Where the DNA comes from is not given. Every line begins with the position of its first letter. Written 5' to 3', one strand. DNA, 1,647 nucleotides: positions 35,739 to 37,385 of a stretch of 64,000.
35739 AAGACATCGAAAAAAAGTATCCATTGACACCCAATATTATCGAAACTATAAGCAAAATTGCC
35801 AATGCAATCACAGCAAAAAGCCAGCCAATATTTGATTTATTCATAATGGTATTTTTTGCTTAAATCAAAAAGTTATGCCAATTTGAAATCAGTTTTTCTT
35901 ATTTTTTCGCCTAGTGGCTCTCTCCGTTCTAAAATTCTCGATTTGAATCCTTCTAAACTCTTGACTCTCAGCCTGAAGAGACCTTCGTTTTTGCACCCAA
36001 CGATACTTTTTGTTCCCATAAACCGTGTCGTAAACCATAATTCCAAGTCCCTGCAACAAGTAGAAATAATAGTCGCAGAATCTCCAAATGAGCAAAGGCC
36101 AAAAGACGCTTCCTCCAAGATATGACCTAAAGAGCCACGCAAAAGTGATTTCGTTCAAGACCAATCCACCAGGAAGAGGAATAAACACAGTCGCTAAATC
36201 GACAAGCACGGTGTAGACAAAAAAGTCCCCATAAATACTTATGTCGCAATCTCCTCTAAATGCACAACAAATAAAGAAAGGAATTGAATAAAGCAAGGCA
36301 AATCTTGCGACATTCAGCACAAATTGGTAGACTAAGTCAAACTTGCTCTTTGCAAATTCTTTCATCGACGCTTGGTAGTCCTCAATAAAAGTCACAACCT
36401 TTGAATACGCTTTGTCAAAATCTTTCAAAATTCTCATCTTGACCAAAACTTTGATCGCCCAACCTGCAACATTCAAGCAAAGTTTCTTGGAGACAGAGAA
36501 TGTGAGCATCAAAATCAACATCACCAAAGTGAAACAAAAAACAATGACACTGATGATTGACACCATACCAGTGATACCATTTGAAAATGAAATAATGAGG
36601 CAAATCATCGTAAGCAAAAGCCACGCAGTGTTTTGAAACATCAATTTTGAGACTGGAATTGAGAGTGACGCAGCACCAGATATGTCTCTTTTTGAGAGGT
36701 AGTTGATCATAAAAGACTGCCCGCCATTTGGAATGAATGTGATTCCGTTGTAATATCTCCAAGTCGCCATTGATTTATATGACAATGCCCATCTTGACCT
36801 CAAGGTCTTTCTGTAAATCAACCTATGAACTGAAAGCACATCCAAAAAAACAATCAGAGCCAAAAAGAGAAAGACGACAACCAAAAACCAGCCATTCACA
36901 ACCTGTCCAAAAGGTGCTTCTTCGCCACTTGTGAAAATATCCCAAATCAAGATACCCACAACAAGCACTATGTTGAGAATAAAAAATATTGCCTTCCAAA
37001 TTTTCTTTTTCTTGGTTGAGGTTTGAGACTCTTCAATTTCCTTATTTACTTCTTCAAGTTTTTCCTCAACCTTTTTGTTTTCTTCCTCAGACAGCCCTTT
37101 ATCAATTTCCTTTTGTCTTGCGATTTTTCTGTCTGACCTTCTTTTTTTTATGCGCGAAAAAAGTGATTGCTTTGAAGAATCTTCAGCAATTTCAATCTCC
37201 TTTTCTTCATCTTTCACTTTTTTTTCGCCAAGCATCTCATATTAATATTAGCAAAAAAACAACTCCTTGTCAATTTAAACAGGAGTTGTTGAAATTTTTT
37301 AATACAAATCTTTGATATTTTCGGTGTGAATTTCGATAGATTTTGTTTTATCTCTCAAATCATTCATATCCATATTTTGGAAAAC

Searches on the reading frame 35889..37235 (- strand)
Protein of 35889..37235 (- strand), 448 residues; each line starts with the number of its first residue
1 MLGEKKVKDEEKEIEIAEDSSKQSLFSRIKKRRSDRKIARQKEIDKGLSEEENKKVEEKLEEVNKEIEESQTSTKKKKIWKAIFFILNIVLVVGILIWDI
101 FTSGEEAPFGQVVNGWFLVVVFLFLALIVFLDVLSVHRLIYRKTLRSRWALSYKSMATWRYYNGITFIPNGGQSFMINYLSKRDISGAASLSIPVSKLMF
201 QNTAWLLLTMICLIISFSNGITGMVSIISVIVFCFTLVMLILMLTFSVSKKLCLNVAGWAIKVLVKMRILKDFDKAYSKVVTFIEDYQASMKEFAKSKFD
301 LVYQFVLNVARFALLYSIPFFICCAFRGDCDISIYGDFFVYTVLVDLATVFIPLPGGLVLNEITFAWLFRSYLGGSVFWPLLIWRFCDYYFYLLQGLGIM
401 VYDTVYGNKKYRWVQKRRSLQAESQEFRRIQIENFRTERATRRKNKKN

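Call 14: search_protein_families(library=pfam, proteins=[window:35889-37235:-], max_evalue=0.001)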
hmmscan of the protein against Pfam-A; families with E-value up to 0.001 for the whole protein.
window:35889-37235:- (448 aa): 3 families
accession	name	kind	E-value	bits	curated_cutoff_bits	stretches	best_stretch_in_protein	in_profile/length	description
PF03706.18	LPG_synthase_TM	-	4.5e-11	43.2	33.4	1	112-396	27-302/302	Lysylphosphatidylglycerol synthase TM region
PF20990.2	DUF2207_C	-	3.9e-05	23.9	33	1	19-138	71-187/247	Predicted membrane protein (DUF2207) C-terminal domain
PF14721.12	AIF_C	-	6.8e-05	23.8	25.9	1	30-102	46-119/130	Apoptosis-inducing factor, mitochondrion-associated, C-term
